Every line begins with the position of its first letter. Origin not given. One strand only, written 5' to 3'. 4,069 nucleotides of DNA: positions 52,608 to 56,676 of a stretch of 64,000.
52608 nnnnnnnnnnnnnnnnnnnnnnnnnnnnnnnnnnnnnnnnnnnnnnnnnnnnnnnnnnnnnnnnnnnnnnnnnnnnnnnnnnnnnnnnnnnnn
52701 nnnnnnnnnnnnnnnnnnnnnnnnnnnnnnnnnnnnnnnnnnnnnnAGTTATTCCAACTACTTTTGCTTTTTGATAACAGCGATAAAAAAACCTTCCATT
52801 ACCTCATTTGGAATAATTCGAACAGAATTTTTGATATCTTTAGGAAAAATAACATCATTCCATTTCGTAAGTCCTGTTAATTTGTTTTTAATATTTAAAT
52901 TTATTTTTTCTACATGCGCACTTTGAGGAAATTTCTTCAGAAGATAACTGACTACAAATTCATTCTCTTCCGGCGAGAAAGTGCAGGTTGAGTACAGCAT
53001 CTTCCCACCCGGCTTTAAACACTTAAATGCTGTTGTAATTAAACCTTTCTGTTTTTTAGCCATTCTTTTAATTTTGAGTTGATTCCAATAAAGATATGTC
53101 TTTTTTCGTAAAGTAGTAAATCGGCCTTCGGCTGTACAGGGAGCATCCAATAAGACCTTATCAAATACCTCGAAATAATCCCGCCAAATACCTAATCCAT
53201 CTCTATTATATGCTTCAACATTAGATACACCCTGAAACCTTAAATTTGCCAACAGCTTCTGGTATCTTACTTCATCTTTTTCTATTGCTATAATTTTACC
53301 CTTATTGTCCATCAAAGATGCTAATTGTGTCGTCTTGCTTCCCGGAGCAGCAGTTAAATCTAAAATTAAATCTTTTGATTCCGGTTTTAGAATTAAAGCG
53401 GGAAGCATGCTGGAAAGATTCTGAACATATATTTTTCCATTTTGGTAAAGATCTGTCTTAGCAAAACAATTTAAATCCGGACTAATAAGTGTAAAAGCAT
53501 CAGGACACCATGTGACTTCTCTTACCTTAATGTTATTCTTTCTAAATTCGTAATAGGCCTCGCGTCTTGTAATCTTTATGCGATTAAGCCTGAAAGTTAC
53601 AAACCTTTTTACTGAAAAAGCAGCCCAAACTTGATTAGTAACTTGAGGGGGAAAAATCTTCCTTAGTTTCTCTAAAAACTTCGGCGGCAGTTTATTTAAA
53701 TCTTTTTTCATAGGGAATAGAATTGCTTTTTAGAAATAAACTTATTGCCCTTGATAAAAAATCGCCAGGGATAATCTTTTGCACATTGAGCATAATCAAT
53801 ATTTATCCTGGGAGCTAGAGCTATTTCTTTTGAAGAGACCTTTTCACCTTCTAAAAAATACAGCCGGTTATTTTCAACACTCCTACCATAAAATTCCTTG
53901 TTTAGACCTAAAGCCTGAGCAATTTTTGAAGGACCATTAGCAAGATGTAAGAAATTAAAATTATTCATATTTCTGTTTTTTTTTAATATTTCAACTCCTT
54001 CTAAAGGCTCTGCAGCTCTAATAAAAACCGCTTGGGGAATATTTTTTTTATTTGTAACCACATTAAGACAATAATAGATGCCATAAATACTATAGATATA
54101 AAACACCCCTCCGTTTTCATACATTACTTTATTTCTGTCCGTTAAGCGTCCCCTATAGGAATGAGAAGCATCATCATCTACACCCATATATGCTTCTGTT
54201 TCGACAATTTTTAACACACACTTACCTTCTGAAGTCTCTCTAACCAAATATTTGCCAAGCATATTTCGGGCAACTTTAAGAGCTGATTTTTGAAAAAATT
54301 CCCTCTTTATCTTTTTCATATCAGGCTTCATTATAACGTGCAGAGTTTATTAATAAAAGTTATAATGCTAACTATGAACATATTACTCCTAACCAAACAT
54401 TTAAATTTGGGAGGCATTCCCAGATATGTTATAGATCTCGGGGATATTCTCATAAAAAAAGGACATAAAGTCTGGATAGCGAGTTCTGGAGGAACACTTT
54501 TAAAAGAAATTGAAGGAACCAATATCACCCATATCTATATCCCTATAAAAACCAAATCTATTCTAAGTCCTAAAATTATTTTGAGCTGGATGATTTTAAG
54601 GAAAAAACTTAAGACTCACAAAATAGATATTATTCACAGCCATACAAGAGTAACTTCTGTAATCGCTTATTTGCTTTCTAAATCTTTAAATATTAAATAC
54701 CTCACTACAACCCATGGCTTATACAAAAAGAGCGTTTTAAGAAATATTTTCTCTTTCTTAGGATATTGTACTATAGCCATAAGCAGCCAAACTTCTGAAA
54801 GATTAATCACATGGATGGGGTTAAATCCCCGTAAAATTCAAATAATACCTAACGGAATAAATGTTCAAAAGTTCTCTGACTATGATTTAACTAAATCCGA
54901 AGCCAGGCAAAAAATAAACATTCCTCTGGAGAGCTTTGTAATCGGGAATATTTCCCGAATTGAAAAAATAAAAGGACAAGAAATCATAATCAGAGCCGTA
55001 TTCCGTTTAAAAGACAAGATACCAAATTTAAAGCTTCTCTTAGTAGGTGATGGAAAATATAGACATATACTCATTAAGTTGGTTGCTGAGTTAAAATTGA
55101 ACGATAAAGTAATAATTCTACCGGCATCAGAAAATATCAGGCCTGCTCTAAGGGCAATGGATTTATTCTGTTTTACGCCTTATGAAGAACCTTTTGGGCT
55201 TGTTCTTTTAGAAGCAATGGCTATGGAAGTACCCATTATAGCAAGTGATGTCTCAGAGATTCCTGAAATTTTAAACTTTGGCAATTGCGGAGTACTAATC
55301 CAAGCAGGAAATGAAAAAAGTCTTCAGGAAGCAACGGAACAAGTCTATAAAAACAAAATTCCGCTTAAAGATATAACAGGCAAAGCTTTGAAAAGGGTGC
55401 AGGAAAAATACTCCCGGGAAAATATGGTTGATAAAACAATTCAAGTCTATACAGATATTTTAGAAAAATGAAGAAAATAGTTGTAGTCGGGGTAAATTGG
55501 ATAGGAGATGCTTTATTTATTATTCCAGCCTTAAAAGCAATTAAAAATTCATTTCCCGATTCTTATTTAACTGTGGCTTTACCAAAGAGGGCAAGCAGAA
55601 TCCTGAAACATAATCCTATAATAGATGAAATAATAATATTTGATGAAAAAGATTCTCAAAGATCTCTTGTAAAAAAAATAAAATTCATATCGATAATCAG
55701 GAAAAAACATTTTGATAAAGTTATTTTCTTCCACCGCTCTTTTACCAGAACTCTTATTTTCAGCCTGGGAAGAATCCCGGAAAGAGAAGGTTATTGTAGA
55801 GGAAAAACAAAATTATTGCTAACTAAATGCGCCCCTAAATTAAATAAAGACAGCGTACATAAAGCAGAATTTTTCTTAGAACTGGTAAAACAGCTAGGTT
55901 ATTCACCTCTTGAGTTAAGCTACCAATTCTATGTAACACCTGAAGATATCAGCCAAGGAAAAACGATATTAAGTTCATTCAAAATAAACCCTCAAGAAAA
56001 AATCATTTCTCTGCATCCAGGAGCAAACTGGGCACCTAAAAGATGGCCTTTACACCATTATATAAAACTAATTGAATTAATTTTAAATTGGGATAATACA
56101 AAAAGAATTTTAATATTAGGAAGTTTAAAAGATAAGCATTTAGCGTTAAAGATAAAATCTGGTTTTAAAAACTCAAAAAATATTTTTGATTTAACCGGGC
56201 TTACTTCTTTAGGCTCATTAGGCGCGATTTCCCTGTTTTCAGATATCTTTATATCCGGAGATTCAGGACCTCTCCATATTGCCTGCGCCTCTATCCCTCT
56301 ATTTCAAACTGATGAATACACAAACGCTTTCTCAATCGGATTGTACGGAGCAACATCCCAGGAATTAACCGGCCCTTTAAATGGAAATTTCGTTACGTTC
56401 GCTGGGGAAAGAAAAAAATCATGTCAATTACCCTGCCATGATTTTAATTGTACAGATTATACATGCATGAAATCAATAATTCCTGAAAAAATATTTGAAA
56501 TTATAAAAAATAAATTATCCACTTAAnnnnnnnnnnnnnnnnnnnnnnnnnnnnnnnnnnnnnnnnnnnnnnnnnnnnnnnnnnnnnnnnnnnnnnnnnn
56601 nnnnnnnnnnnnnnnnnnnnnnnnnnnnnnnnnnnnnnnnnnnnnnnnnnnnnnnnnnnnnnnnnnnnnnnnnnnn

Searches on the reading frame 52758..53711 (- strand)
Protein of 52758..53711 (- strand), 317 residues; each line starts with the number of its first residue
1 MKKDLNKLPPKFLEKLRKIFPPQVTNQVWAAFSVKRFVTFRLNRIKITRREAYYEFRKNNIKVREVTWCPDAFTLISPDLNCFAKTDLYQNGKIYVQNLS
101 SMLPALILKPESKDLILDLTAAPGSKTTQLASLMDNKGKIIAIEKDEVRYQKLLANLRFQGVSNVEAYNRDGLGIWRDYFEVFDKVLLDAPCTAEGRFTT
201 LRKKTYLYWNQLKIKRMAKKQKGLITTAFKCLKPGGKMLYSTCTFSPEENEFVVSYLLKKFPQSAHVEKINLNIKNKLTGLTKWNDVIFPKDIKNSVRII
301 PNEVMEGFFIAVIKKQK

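Call 43: search_protein_families(library=pfam, proteins=[window:52758-53711:-], max_evalue=0.0001)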
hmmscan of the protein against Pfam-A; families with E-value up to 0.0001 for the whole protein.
window:52758-53711:- (317 aa): 4 families
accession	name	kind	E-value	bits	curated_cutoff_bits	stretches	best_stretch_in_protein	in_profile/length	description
PF01189.24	Methyltr_RsmB-F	-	7.9e-44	150.1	27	1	105-313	1-198/199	16S rRNA methyltransferase RsmB/F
PF17125.10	Methyltr_RsmF_N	-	2.3e-10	41.2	34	1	8-98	1-85/86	N-terminal domain of 16S rRNA methyltransferase RsmF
PF13847.12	Methyltransf_31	-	8e-07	29.3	27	1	113-257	4-114/145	Methyltransferase domain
PF22458.1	RsmF-B_ferredox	-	9.3e-07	29.4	27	1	12-78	5-70/74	Methyltr_RsmF/B-like, ferredoxin-like domain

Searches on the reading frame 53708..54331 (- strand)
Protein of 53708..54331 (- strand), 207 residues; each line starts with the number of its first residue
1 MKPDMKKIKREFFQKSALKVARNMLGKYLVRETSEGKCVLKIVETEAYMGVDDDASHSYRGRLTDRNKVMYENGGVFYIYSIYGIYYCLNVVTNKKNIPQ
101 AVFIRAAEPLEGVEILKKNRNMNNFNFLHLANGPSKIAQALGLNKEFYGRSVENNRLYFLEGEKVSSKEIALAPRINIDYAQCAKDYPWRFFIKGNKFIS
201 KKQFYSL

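Call 43: search_protein_families(library=pfam, proteins=[window:53708-54331:-], max_evalue=0.0001)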
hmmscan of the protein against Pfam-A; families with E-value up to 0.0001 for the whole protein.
window:53708-54331:- (207 aa): 1 family
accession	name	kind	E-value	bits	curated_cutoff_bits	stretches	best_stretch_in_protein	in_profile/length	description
PF02245.21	Pur_DNA_glyco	-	4.6e-62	209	27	1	11-197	1-181/181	Methylpurine-DNA glycosylase (MPG)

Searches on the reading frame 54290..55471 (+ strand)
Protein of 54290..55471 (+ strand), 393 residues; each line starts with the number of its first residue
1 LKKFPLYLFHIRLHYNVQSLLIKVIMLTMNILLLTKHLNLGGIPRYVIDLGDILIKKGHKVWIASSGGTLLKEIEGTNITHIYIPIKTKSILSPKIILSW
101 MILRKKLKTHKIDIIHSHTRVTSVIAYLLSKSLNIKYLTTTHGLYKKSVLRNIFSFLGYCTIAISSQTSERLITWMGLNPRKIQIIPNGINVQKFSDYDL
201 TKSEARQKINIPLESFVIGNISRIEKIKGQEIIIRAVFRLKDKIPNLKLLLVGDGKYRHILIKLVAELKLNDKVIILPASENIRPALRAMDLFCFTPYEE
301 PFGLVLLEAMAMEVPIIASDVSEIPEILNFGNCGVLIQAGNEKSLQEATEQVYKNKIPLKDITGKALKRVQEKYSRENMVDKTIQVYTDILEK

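Call 43: search_protein_families(library=pfam, proteins=[window:54290-55471:+], max_evalue=0.0001)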
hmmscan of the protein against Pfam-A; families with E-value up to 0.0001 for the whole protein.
window:54290-55471:+ (393 aa): 6 families
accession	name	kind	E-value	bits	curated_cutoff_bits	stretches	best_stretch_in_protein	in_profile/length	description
PF00534.26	Glycos_transf_1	-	3.8e-35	121.4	26.4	1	202-363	2-166/172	Glycosyl transferases group 1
PF13692.12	Glyco_trans_1_4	-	6.1e-29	101.5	27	1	217-355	3-142/142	Glycosyl transferases group 1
PF13439.12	Glyco_transf_4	-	1.5e-24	87.4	28.5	1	41-193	2-169/170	Glycosyltransferase Family 4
PF13477.12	Glyco_trans_4_2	-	9.2e-07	29.5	23.4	1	50-145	16-112/139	Glycosyl transferase 4-like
PF13579.12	Glyco_trans_4_4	-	3.3e-06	28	29.7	1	41-189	1-158/158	Glycosyl transferase 4-like domain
PF20706.3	GT4-conflict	-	6e-05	22.6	26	0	212-328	197-320/385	Family 4 Glycosyltransferase in conflict systems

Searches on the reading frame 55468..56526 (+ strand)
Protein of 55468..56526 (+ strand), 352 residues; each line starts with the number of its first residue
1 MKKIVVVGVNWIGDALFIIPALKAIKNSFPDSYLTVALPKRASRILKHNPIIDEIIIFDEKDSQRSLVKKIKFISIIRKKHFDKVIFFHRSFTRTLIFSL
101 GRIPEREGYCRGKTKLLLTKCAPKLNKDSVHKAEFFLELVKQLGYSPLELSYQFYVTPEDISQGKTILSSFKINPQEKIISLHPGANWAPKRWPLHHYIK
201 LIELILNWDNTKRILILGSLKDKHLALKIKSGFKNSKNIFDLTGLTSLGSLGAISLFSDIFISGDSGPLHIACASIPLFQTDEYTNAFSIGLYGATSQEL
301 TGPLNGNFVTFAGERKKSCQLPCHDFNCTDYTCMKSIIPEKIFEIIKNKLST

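Call 43: search_protein_families(library=pfam, proteins=[window:55468-56526:+], max_evalue=0.0001)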
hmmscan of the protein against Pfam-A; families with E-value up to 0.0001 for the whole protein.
window:55468-56526:+ (352 aa): 1 family
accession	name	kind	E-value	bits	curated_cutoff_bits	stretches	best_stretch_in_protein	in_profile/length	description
PF01075.23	Glyco_transf_9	-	2.7e-18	66.6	22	1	73-318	4-234/247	Glycosyltransferase family 9 (heptosyltransferase)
